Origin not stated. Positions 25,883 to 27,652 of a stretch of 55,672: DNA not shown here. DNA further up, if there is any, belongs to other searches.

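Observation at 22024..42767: Purine/urate-type anaerobic catabolic island with non-canonical composition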

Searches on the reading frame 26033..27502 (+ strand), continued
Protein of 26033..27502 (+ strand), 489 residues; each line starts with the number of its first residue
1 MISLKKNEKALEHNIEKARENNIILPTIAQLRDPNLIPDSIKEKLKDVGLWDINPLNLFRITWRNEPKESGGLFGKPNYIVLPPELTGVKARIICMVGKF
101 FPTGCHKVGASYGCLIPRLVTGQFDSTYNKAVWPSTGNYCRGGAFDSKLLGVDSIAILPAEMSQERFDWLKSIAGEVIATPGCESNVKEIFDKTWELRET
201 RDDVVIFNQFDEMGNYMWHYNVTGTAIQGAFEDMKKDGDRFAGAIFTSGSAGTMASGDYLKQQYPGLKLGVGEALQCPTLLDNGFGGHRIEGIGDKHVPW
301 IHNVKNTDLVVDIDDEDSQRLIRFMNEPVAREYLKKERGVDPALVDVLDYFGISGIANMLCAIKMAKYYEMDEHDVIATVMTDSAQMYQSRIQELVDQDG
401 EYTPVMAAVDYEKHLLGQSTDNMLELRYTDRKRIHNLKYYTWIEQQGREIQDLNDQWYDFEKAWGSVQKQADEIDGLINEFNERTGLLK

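Call 56: search_protein_families(library=ncbifam, proteins=[L045:13528-14904:+, L045:15002-16285:+, L045:16425-17441:+, L045:17464-19788:+, L079:11473-12510:+, L079:12521-13546:+, L079:6838-8022:+, L061:4805-5785:+, L075:7037-8047:+, L005:5097-6302:-], max_evalue=1e-30)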
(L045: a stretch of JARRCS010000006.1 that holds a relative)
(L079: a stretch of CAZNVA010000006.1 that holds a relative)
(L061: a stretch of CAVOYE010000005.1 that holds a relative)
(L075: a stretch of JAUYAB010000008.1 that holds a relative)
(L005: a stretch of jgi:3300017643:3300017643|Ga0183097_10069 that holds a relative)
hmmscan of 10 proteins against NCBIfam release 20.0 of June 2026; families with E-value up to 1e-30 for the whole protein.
L045:13528-14904:+ (458 aa): 26 families (the best 25 are shown)
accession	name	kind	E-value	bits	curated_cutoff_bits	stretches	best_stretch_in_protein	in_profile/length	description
TIGR02033.1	D-hydantoinase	equivalog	1.8e-130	435.9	393.25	1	1-448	1-453/454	dihydropyrimidinase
NF009941.0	PRK13404.1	subfamily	3.9e-114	381.9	647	1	2-451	7-463/478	dihydropyrimidinase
NF004839.0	PRK06189.1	equivalog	7.6e-84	281.9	631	1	1-448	5-446/451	allantoinase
NF002668.0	PRK02382.1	equivalog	5.7e-83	279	452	1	8-451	13-430/436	dihydroorotase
TIGR00857.1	pyrC_multi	subfamily_domain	4e-80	269.8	279.05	1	15-433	4-410/412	dihydroorotase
TIGR03178.1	allantoinase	equivalog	7.2e-80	268.9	357.85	1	1-448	2-440/441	allantoinase AllB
NF058539.1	ergo_uti2_ErtD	equivalog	5.7e-76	256.2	650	1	6-449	8-447/449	hydantoin-5-propionate amidohydrolase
NF006559.0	PRK09060.1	equivalog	3e-69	233.4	482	1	1-440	7-430/444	dihydroorotase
NF058538.1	ergo_util_ErtD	equivalog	2.2e-68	231.1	600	1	3-448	5-445/446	hydantoin-5-propionate amidohydrolase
NF003271.0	PRK04250.1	equivalog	8.4e-66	222.3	405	1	5-442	7-398/407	dihydroorotase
NF005960.0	PRK08044.1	equivalog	2.4e-62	211.1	688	1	2-451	6-452/453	allantoinase AllB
NF006837.0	PRK09357.1-2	equivalog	2.4e-61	207.6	575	1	1-435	3-425/428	dihydroorotase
NF005751.0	PRK07575.1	equivalog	7.8e-61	205.9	529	1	2-436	6-424/440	dihydroorotase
NF006841.0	PRK09357.2-2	equivalog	7e-53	179.8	640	1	17-433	19-418/421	dihydroorotase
NF006688.0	PRK09236.1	equivalog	9.7e-53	179.5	535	1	2-439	5-433/444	dihydroorotase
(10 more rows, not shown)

L045:15002-16285:+ (427 aa): 9 families
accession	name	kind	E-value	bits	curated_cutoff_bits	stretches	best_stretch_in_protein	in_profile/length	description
TIGR03526.1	selenium_YgeY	hypoth_equivalog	2e-186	619.6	321.5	1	37-424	3-390/395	YgeY family selenium metabolism-linked hydrolase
NF009555.0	PRK13004.1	equivalog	2.6e-180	599.6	321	1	37-424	5-392/399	YgeY family selenium metabolism-linked hydrolase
TIGR01910.1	DapE-ArgE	subfamily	2.3e-56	191.6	217.6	1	50-417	1-371/373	ArgE/DapE family deacylase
NF006399.0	PRK08651.1-2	equivalog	8.5e-43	146.9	381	1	46-419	3-396/405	succinyl-diaminopimelate desuccinylase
NF006365.0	PRK08588.1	subfamily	3e-38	132.1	289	1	46-421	6-374/383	succinyl-diaminopimelate desuccinylase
NF009557.0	PRK13009.1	equivalog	1.1e-35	123.5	284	1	47-420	3-367/377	succinyl-diaminopimelate desuccinylase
NF005373.0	PRK06915.1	equivalog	4.7e-35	121.3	428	1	98-421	91-411/422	peptidase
NF006400.0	PRK08651.1-3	equivalog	8.9e-34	116.9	374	1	68-421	50-400/410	succinyl-diaminopimelate desuccinylase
TIGR01246.1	dapE_proteo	equivalog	2.6e-32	112.3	361.8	1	50-420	2-363/370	succinyl-diaminopimelate desuccinylase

L045:16425-17441:+ (338 aa): 12 families
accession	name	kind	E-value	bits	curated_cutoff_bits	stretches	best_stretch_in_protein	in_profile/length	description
NF001986.0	PRK00779.1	subfamily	1.2e-72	244.6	306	1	8-334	4-304/307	ornithine carbamoyltransferase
TIGR00658.1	orni_carb_tr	equivalog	2.8e-71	240.2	280.85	1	10-334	1-303/304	ornithine carbamoyltransferase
NF003384.0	PRK04523.1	equivalog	1e-70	238.5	288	1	10-332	4-331/336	N-acetylornithine carbamoyltransferase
TIGR04384.1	putr_carbamoyl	exception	1.6e-67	228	500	1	11-332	1-305/330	putrescine carbamoyltransferase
NF005538.0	PRK07200.1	equivalog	5.8e-63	213.3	453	1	9-325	21-367/396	knotted carbamoyltransferase YgeW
TIGR03316.1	ygeW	equivalog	2.5e-60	204.4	500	1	10-330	19-369/391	knotted carbamoyltransferase YgeW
NF011380.0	PRK14805.1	equivalog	6.3e-47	160.1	421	1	10-332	2-298/302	ornithine carbamoyltransferase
NF003286.0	PRK04284.1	subfamily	1.8e-46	158.8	515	1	7-335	4-331/332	ornithine carbamoyltransferase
NF002032.1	PRK00856.1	equivalog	3.7e-37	128.1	263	1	10-333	1-296/297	aspartate carbamoyltransferase catalytic subunit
NF009213.0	PRK12562.1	subfamily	5.7e-35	121.3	559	0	9-297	6-277/334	ornithine carbamoyltransferase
NF002470.0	PRK01713.1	equivalog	1.6e-33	116.6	545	0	7-247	5-234/334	ornithine carbamoyltransferase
TIGR00670.1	asp_carb_tr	equivalog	3.4e-33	115.1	236.95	1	10-334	1-303/304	aspartate carbamoyltransferase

L045:17464-19788:+ (774 aa): 13 families
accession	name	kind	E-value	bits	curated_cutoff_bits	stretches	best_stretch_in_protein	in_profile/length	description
TIGR03196.1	pucD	equivalog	3.7e-177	591.1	783.65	1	6-762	3-754/763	xanthine dehydrogenase subunit D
NF043082.1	XdhA_XDHase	equivalog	4.2e-171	570.8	780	1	7-763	2-749/758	xanthine dehydrogenase subunit XdhA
TIGR03194.1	4hydrxCoA_A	equivalog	6e-167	557.3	994.55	1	11-763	2-743/746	4-hydroxybenzoyl-CoA reductase subunit alpha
NF007426.0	PRK09970.1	equivalog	9.4e-163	543.1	916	1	3-763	3-752/761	xanthine dehydrogenase molybdenum-binding subunit XdhA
TIGR02965.1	xanthine_xdhB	equivalog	3.7e-145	485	849.5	1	7-744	2-729/758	xanthine dehydrogenase molybdopterin binding subunit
TIGR03311.1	Se_dep_XDH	equivalog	5e-145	484.7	830.45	1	5-554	161-691/848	selenium-dependent xanthine dehydrogenase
NF045668.1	pterin_aldehy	equivalog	1e-133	447.4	1100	1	7-764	176-902/905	molybdopterin-dependent aldehyde oxidoreductase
NF041018.1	glyceraldDH_alpha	equivalog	2e-119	400.1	790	1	6-762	3-740/741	glyceraldehyde dehydrogenase subunit alpha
NF040766.1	CODH_aero_grp5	exception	2e-101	340.5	950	1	6-759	5-778/785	aerobic carbon-monoxide dehydrogenase large subunit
NF041671.1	peri_hyde_PaoC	equivalog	1.5e-95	321.1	1180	1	6-763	18-728/735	aldehyde oxidoreductase molybdenum-binding subunit PaoC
TIGR02416.1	CO_dehy_Mo_lg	equivalog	4e-89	299.7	991.15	1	19-748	6-750/770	aerobic carbon-monoxide dehydrogenase large subunit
TIGR03313.1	Se_sel_red_Mo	hypoth_equivalog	5.7e-89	299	1101.9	1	157-763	361-946/951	molybdopterin-dependent oxidoreductase Mo/Fe-S-binding subunit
TIGR02969.1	mam_aldehyde_ox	subfamily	2.1e-85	287.2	1912.3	1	8-538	578-1098/1330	aldehyde oxidase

L079:11473-12510:+ (345 aa): 12 families
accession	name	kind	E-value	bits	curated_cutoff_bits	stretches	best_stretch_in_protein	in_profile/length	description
NF003384.0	PRK04523.1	equivalog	8.3e-89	297.9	288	1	9-344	4-333/336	N-acetylornithine carbamoyltransferase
NF001986.0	PRK00779.1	subfamily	3.2e-73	246.5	306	1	6-344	3-304/307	ornithine carbamoyltransferase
TIGR00658.1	orni_carb_tr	equivalog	2.3e-69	233.9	280.85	1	9-344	1-303/304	ornithine carbamoyltransferase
TIGR04384.1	putr_carbamoyl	exception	1.5e-60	205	500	1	10-343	1-306/330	putrescine carbamoyltransferase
NF011380.0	PRK14805.1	equivalog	1.6e-56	191.6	421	1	9-345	2-301/302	ornithine carbamoyltransferase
NF005538.0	PRK07200.1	equivalog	1.5e-52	178.9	453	1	4-318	17-350/396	knotted carbamoyltransferase YgeW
TIGR03316.1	ygeW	equivalog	5.9e-49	167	500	1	5-320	15-349/391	knotted carbamoyltransferase YgeW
NF003286.0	PRK04284.1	subfamily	5.8e-48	163.7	515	1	5-307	3-276/332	ornithine carbamoyltransferase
NF009213.0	PRK12562.1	subfamily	4e-35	121.8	559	1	5-340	3-328/334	ornithine carbamoyltransferase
NF002032.1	PRK00856.1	equivalog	3.9e-31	108.3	263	1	9-343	1-296/297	aspartate carbamoyltransferase catalytic subunit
TIGR00670.1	asp_carb_tr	equivalog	7e-31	107.5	236.95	1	11-344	3-303/304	aspartate carbamoyltransferase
NF002470.0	PRK01713.1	equivalog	7.1e-31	107.9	545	0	6-307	5-277/334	ornithine carbamoyltransferase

L079:12521-13546:+ (341 aa): 12 families
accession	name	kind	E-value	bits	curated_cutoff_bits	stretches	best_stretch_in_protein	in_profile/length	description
NF003384.0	PRK04523.1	equivalog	1.2e-73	248.2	288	1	9-335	4-331/336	N-acetylornithine carbamoyltransferase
NF001986.0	PRK00779.1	subfamily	2.1e-73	247.1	306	1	6-337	3-304/307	ornithine carbamoyltransferase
TIGR00658.1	orni_carb_tr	equivalog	2.7e-72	243.5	280.85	1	9-337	1-303/304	ornithine carbamoyltransferase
TIGR04384.1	putr_carbamoyl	exception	3.7e-67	226.8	500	1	10-335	1-305/330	putrescine carbamoyltransferase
NF011380.0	PRK14805.1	equivalog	2.7e-51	174.4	421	1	9-335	2-298/302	ornithine carbamoyltransferase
NF005538.0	PRK07200.1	equivalog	4.7e-49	167.5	453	1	3-302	16-336/396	knotted carbamoyltransferase YgeW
TIGR03316.1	ygeW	equivalog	1.6e-45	155.6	500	1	5-325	15-361/391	knotted carbamoyltransferase YgeW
NF003286.0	PRK04284.1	subfamily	3.4e-44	151.3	515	1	5-338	3-331/332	ornithine carbamoyltransferase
TIGR00670.1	asp_carb_tr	equivalog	2.2e-42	145.2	236.95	1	9-337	1-303/304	aspartate carbamoyltransferase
NF002032.1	PRK00856.1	equivalog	2.2e-37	128.9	263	1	9-336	1-296/297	aspartate carbamoyltransferase catalytic subunit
NF002470.0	PRK01713.1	equivalog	1.1e-36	126.9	545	1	5-309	4-306/334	ornithine carbamoyltransferase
NF009213.0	PRK12562.1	subfamily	6.2e-35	121.1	559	0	8-299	6-277/334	ornithine carbamoyltransferase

L079:6838-8022:+ (394 aa): 19 families
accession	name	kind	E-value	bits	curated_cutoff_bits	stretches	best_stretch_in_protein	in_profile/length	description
TIGR01910.1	DapE-ArgE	subfamily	4.6e-74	249.8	217.6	1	18-383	1-370/373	ArgE/DapE family deacylase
NF006365.0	PRK08588.1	subfamily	2.9e-66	224.4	289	1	16-387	8-373/383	succinyl-diaminopimelate desuccinylase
TIGR01892.1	AcOrn-deacetyl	equivalog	3e-63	214.1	297.7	1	25-382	7-356/365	acetylornithine deacetylase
NF005710.0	PRK07522.1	subfamily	8e-63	212.9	412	1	17-382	10-376/391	acetylornithine deacetylase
NF006400.0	PRK08651.1-3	equivalog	5.4e-57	193.4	374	1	12-390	7-402/410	succinyl-diaminopimelate desuccinylase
NF009555.0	PRK13004.1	equivalog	4.6e-51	174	321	1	9-293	9-283/399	YgeY family selenium metabolism-linked hydrolase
NF006399.0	PRK08651.1-2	equivalog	1.5e-49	169.1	381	1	15-227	4-214/405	succinyl-diaminopimelate desuccinylase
NF003474.0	PRK05111.1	equivalog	1.1e-47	162.8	460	1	35-385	31-371/383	acetylornithine deacetylase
NF009558.0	PRK13013.1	equivalog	5.5e-47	160.4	428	1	14-382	15-411/429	acetylornithine deacetylase/succinyl-diaminopimelate desuccinylase family protein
NF010589.0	PRK13983.1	equivalog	7e-47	160.3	333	1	8-385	7-400/409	M20 family metallo-hydrolase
NF005913.0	PRK07906.1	subfamily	2.6e-44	151.6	382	1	8-221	8-235/442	hypothetical protein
TIGR01900.1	dapE-gram_pos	equivalog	7.5e-42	143.5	304.2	1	16-390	4-349/351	succinyl-diaminopimelate desuccinylase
TIGR03526.1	selenium_YgeY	hypoth_equivalog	3.9e-37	128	321.5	1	10-288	7-278/395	YgeY family selenium metabolism-linked hydrolase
NF005373.0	PRK06915.1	equivalog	2.8e-36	125.4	428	1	66-381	80-404/422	peptidase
NF009557.0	PRK13009.1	equivalog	5.6e-36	124.5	284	1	16-381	4-361/377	succinyl-diaminopimelate desuccinylase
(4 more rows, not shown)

L061:4805-5785:+ (326 aa): 13 families
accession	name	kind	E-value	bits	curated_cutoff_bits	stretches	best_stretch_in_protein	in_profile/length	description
NF001986.0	PRK00779.1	subfamily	1.4e-75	254.2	306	1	6-324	4-303/307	ornithine carbamoyltransferase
NF003384.0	PRK04523.1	equivalog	6.7e-75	252.2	288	1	9-323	5-331/336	N-acetylornithine carbamoyltransferase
TIGR00658.1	orni_carb_tr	equivalog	4.7e-72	242.7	280.85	1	8-325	1-303/304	ornithine carbamoyltransferase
TIGR04384.1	putr_carbamoyl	exception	1.3e-59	202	500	1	11-322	3-304/330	putrescine carbamoyltransferase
NF005538.0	PRK07200.1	equivalog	3.6e-56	190.9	453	1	13-321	27-371/396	knotted carbamoyltransferase YgeW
TIGR03316.1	ygeW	equivalog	9.9e-54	182.7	500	1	13-321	24-369/391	knotted carbamoyltransferase YgeW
NF003286.0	PRK04284.1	subfamily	7.9e-53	179.7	515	1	5-324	4-329/332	ornithine carbamoyltransferase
NF011380.0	PRK14805.1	equivalog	6.3e-50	169.9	421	1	8-322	2-297/302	ornithine carbamoyltransferase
NF002032.1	PRK00856.1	equivalog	8.9e-41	140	263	1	8-324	1-296/297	aspartate carbamoyltransferase catalytic subunit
NF002470.0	PRK01713.1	equivalog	1.9e-40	139.3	545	1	4-322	4-330/334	ornithine carbamoyltransferase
TIGR00670.1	asp_carb_tr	equivalog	2.2e-38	132.1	236.95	1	8-324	1-302/304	aspartate carbamoyltransferase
NF009213.0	PRK12562.1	subfamily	1.9e-37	129.4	559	0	9-288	8-277/334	ornithine carbamoyltransferase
NF011379.0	PRK14804.1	equivalog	3.1e-33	115.2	373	1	9-321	8-305/311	ornithine carbamoyltransferase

L075:7037-8047:+ (336 aa): 12 families
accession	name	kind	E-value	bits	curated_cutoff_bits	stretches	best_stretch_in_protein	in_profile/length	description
NF001986.0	PRK00779.1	subfamily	1.1e-67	228.4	306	1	5-335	3-303/307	ornithine carbamoyltransferase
TIGR00658.1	orni_carb_tr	equivalog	1.4e-65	221.4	280.85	1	8-336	1-303/304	ornithine carbamoyltransferase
TIGR04384.1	putr_carbamoyl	exception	2e-60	204.7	500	1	9-334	1-305/330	putrescine carbamoyltransferase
NF003384.0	PRK04523.1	equivalog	6.3e-60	203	288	1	7-334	3-331/336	N-acetylornithine carbamoyltransferase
NF005538.0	PRK07200.1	equivalog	1.4e-56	192.3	453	1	3-301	17-336/396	knotted carbamoyltransferase YgeW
TIGR03316.1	ygeW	equivalog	2.5e-54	184.7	500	1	4-302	15-334/391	knotted carbamoyltransferase YgeW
NF003286.0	PRK04284.1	subfamily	2e-42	145.5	515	1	4-335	3-329/332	ornithine carbamoyltransferase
NF011380.0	PRK14805.1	equivalog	7e-40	137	421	1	8-333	2-297/302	ornithine carbamoyltransferase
NF009213.0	PRK12562.1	subfamily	2.7e-33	115.8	559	0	3-298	2-277/334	ornithine carbamoyltransferase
NF002032.1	PRK00856.1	equivalog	1.7e-32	112.8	263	1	8-335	1-296/297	aspartate carbamoyltransferase catalytic subunit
NF002470.0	PRK01713.1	equivalog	3.6e-32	112.1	545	0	3-248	3-238/334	ornithine carbamoyltransferase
TIGR00670.1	asp_carb_tr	equivalog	3.9e-31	108.3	236.95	1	8-334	1-301/304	aspartate carbamoyltransferase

L005:5097-6302:- (401 aa): 5 families
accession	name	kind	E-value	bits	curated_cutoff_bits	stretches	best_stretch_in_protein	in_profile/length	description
TIGR03316.1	ygeW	equivalog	7.4e-233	772.4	500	1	9-398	2-391/391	knotted carbamoyltransferase YgeW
NF005538.0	PRK07200.1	equivalog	3.3e-225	747.5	453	1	7-398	3-394/396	knotted carbamoyltransferase YgeW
TIGR00658.1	orni_carb_tr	equivalog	8e-34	117.2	280.85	1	31-376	6-299/304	ornithine carbamoyltransferase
NF003384.0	PRK04523.1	equivalog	3.4e-33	115.1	288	1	34-370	12-323/336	N-acetylornithine carbamoyltransferase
NF001986.0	PRK00779.1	subfamily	5.1e-33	114.5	306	0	24-279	4-229/307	ornithine carbamoyltransferase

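Call 57: fold_search(model_id=the predicted structure, library=pdb)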
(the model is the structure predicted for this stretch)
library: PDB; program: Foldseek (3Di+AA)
matches with E <= 10: 1222; with E <= 0.001: 446
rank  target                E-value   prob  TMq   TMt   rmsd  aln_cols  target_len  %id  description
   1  6c4p                  1.1e-13  1.00  0.50  0.69   5.8       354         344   21  Crystal Structures of Cystathionine beta-Synthase from Saccharomyces cerevisiae: the Structure of the PMP Complex (released 2018-04-25)
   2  3vbe_A                1.1e-13  1.00  0.51  0.75   5.2       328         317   23  Crystal structure of beta-cyanoalanine synthase in soybean (released 2012-09-12)
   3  3vc3_A                1.1e-13  1.00  0.52  0.75   5.5       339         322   22  Crystal structure of beta-cyanoalanine synthase K95A mutant in soybean (released 2012-09-12)
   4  3vc3_F                1.2e-13  1.00  0.52  0.76   5.7       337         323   22  Crystal structure of beta-cyanoalanine synthase K95A mutant in soybean (released 2012-09-12)
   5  3vbe_B                2.2e-13  1.00  0.51  0.75   5.3       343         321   22  Crystal structure of beta-cyanoalanine synthase in soybean (released 2012-09-12)
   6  4aec_B                3.6e-13  1.00  0.51  0.75   5.5       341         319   24  Crystal Structure of the Arabidopsis thaliana O-Acetyl-Serine-(Thiol)- Lyase C (released 2012-02-22)
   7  6c2h                  3.8e-13  1.00  0.48  0.66   6.6       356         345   20  Crystal Structures of Cystathionine beta-Synthase from Saccharomyces cerevisiae: the Structure of the Catalytic Core (released 2018-04-25)
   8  3vc3_D                7.8e-13  1.00  0.52  0.75   5.7       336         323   22  Crystal structure of beta-cyanoalanine synthase K95A mutant in soybean (released 2012-09-12)
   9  9rj1                  8.6e-13  1.00  0.51  0.74   5.5       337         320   22  S-methylcysteine synthase (BSAS4) from common bean in complex with PLP, BEZ, and GOL (released 2025-12-03)
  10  3vbe_C                1.2e-12  1.00  0.51  0.73   5.1       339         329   22  Crystal structure of beta-cyanoalanine synthase in soybean (released 2012-09-12)
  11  1z7y                  1.4e-12  1.00  0.51  0.75   5.4       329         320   23  Crystal Structure of the Arabidopsis thaliana O-Acetylserine Sulfhydrylase K46A mutant (released 2005-09-20)
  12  1z7w                  1.4e-12  1.00  0.51  0.75   5.5       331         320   23  Crystal Structure of O-Acetylserine Sulfhydrylase from Arabidopsis thaliana (released 2005-09-20)
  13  4lma_B                1.6e-12  1.00  0.50  0.75   5.6       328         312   22  Crystal structure analysis of O-acetylserine sulfhydrylase CysK1 from Microcystis aeruginosa 7806 (released 2014-06-04)
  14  6ahi_A                1.9e-12  1.00  0.47  0.72   5.8       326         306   22  Crystal structure of O-acetylserine dependent cystathionine beta-synthase from Helicobacter pylori. (released 2018-09-05)
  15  6vju_A                2.6e-12  1.00  0.50  0.74   5.6       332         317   22  Crystal Structure of Cystathionine beta synthase from Legionella pneumophila with LLP, PLP, and homocysteine (released 2020-02-05)
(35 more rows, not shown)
